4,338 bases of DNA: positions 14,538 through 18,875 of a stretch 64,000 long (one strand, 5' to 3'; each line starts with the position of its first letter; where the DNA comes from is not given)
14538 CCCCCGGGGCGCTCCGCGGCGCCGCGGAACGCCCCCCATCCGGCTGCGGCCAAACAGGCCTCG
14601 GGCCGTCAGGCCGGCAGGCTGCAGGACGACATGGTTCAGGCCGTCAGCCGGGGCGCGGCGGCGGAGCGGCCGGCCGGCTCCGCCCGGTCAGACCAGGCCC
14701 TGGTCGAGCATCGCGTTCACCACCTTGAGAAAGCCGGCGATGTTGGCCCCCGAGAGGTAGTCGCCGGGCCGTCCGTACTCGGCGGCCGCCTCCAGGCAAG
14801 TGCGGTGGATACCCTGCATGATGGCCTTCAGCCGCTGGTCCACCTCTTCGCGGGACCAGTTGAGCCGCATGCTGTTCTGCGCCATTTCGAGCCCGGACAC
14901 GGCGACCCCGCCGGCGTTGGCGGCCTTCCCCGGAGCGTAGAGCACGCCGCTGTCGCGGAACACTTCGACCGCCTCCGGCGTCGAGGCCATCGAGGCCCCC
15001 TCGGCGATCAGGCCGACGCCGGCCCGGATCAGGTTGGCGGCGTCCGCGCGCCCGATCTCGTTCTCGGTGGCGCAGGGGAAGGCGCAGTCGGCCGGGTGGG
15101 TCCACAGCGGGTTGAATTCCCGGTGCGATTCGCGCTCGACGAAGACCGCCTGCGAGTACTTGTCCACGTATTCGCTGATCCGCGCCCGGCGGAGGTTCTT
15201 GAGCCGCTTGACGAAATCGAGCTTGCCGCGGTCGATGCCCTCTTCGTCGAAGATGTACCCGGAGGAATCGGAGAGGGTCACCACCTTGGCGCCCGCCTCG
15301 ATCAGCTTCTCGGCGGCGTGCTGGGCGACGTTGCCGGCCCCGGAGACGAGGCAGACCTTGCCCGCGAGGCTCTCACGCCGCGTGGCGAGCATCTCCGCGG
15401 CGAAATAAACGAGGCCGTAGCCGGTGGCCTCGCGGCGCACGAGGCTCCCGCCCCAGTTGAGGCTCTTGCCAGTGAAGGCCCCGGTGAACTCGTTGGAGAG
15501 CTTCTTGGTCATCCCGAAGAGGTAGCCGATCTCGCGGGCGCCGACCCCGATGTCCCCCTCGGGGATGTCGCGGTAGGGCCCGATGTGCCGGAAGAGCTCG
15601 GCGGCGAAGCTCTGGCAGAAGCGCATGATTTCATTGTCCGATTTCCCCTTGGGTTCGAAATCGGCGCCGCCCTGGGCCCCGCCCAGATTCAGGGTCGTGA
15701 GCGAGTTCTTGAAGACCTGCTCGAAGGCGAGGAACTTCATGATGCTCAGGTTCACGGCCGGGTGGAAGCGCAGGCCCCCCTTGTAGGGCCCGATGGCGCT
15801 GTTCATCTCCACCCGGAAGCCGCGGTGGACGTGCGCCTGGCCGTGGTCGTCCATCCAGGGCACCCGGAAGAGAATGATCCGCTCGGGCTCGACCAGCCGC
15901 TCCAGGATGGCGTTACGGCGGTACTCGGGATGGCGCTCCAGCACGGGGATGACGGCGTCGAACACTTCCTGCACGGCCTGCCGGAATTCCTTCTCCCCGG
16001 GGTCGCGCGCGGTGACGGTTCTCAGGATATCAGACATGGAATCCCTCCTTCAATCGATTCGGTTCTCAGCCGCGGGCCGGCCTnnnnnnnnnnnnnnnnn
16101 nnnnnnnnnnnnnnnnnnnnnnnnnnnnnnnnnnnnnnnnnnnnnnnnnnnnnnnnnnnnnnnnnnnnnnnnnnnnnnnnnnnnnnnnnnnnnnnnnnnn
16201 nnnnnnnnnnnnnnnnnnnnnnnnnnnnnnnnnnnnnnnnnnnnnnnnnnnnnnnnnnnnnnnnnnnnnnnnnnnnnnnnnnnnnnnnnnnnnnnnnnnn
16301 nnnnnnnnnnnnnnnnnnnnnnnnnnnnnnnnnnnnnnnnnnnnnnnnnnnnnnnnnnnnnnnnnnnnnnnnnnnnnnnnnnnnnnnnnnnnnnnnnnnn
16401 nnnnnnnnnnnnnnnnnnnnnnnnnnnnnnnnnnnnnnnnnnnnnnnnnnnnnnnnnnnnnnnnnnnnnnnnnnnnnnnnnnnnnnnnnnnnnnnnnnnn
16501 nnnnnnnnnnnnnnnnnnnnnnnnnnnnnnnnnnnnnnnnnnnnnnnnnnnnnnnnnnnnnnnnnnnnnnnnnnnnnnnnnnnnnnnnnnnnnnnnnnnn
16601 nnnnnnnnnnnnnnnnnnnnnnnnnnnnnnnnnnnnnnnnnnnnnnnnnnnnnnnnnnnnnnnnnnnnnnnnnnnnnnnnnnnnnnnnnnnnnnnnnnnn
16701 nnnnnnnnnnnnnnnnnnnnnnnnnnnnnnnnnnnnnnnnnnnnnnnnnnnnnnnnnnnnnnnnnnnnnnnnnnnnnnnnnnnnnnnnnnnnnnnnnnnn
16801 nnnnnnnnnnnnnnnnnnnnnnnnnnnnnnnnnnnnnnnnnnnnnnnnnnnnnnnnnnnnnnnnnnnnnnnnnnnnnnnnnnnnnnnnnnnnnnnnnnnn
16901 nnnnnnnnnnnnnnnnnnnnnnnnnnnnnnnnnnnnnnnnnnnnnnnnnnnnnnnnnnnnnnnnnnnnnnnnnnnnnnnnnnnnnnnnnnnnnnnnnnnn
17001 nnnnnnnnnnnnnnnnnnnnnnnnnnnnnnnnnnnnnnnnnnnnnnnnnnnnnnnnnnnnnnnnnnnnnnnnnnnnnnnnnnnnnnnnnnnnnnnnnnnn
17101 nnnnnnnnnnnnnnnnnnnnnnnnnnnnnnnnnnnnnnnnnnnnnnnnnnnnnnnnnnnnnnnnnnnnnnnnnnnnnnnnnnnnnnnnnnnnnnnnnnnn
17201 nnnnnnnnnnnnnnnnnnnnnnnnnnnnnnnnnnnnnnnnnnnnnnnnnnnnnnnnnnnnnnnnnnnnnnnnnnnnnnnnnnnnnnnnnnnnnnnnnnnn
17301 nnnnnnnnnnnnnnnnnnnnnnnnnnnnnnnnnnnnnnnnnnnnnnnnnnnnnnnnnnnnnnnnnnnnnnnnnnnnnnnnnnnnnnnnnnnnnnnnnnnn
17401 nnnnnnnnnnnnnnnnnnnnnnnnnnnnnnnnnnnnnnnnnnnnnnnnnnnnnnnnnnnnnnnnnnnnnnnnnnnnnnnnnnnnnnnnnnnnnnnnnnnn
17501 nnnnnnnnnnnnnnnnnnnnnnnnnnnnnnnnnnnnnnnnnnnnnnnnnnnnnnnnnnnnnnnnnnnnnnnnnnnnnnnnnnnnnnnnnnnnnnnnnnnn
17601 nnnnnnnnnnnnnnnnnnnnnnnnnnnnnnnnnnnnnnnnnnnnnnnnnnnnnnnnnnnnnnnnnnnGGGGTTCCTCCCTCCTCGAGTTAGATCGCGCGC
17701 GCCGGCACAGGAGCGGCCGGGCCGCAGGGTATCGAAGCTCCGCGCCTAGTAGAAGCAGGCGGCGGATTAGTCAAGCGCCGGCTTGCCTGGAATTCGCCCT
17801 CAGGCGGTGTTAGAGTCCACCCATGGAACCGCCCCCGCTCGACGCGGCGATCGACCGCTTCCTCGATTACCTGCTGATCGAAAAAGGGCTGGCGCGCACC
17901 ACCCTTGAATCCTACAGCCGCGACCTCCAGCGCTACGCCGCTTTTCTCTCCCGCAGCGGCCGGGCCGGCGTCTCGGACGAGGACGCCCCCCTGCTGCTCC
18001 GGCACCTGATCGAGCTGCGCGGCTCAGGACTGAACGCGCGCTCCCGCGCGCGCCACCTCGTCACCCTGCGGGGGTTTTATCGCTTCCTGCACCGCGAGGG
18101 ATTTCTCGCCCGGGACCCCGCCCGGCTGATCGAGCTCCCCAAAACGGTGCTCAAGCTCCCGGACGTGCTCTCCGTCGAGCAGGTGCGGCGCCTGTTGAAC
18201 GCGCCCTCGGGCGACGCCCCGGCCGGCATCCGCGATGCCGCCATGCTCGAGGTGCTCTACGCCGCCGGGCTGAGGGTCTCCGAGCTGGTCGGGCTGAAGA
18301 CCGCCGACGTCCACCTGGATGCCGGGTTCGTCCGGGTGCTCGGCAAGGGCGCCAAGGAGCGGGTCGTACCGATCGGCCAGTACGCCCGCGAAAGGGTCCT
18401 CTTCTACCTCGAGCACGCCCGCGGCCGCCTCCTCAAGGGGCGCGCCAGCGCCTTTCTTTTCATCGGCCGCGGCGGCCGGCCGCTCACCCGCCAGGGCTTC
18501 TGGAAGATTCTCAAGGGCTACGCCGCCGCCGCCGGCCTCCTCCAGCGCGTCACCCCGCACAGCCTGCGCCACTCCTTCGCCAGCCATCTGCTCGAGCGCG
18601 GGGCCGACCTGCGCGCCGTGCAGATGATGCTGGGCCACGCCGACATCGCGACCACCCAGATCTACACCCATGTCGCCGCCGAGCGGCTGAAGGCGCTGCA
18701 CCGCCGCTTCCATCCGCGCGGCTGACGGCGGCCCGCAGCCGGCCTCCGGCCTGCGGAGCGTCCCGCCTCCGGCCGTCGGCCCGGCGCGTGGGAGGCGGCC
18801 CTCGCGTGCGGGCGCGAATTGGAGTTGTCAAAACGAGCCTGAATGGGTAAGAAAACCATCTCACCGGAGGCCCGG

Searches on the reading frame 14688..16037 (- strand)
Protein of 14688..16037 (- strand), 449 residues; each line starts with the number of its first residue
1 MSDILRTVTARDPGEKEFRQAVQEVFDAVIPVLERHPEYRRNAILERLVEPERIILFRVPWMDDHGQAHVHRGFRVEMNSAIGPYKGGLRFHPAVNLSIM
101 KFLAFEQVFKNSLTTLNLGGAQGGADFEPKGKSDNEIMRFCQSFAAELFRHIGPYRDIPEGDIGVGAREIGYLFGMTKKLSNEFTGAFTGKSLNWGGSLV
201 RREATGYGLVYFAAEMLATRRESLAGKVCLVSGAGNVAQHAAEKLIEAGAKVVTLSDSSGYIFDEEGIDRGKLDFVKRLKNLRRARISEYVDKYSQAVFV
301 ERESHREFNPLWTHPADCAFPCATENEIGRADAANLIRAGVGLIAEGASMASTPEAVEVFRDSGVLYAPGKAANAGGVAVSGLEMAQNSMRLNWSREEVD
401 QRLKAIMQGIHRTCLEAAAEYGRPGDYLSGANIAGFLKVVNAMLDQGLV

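Call 8: search_protein_families(library=pfam, proteins=[window:14688-16037:-], max_evalue=0.0001)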
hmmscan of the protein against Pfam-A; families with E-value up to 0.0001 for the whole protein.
window:14688-16037:- (449 aa): 3 families
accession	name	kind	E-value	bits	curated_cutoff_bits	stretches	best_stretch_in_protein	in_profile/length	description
PF00208.27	ELFV_dehydrog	-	3.7e-83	279.4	23.4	1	196-447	1-241/241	Glutamate/Leucine/Phenylalanine/Valine dehydrogenase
PF02812.23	ELFV_dehydrog_N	-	9.9e-46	155.1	25.3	1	51-178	1-128/129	Glu/Leu/Phe/Val dehydrogenase, dimerisation domain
PF13241.12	NAD_binding_7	-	1.9e-05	25.6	22.1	1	224-291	5-59/104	Putative NAD(P)-binding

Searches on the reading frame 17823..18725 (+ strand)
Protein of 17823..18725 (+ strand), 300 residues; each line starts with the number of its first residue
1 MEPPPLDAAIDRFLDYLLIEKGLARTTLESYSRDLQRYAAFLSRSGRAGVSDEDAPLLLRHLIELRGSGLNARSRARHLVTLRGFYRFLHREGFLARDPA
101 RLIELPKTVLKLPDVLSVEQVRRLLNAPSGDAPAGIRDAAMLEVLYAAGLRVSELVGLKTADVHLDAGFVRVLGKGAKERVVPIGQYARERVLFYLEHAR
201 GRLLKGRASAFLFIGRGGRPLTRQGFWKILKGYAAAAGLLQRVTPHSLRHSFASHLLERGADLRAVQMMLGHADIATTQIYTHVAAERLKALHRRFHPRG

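Call 4: search_protein_families(library=pfam, proteins=[window:17823-18725:+], max_evalue=0.01)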
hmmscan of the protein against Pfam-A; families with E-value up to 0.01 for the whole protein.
window:17823-18725:+ (300 aa): 3 families
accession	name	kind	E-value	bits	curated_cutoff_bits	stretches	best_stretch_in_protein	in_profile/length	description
PF00589.27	Phage_integrase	-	2e-50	171.4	27.1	1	115-287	2-171/172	Phage integrase family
PF02899.23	Phage_int_SAM_1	-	6.9e-18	65.1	22.3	1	10-93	1-83/83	Phage integrase, N-terminal SAM-like domain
PF13495.12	Phage_int_SAM_4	-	0.0039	18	27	0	11-87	3-76/85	Phage integrase, N-terminal SAM-like domain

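Call 5: search_protein_families(library=ncbifam, proteins=[window:17823-18725:+], max_evalue=0.001)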
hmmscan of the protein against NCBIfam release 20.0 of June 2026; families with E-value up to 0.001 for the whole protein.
window:17823-18725:+ (300 aa): 12 families
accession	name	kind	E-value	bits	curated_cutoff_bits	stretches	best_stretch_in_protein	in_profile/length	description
NF001399.0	PRK00283.1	subfamily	5e-112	374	279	1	7-300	6-299/300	tyrosine recombinase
TIGR02225.1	recomb_XerD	equivalog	6.6e-108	360.4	329.6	1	12-299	2-289/290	site-specific tyrosine recombinase XerD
TIGR02224.1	recomb_XerC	equivalog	2.8e-92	309.2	335.15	1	12-299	2-292/295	tyrosine recombinase XerC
NF040815.2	recomb_XerA_Arch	equivalog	4.1e-62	210.1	220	1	12-291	2-261/263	site-specific tyrosine recombinase/integron integrase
NF002331.0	PRK01287.1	subfamily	1.1e-61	208.9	371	1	5-298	25-326/365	site-specific tyrosine recombinase XerC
TIGR02249.1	integrase_gron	subfamily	4.6e-37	128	265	2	228-286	244-302/315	integron integrase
NF003462.0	PRK05084.1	equivalog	5e-29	101.2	267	1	137-291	196-351/360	tyrosine recombinase XerS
NF011946.0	PRK15417.1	equivalog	2.7e-21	76.1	435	2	223-286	254-317/337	integron integrase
NF007371.0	PRK09871.1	subfamily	7.7e-21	74.5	222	1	120-295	11-185/198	tyrosine-type DNA invertase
NF007370.0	PRK09870.1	subfamily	1.3e-18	67.3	221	1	115-293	12-188/200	tyrosine-type DNA invertase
NF002685.0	PRK02436.1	equivalog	3.2e-09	37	178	1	15-280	6-242/245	site-specific tyrosine recombinase XerD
NF040693.1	recomb_GmtY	equivalog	3.6e-08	33.1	340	1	206-289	347-437/441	gamma-mobile-trio recombinase GmtY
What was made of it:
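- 17823..18725 (+): xerD tyrosine recombinase. It is a conserved upstream neighbour that anchors the synteny and is not a catalytic part of the system. TIGR02225 XerD scores 360 bits (cut-off 330; call 5).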
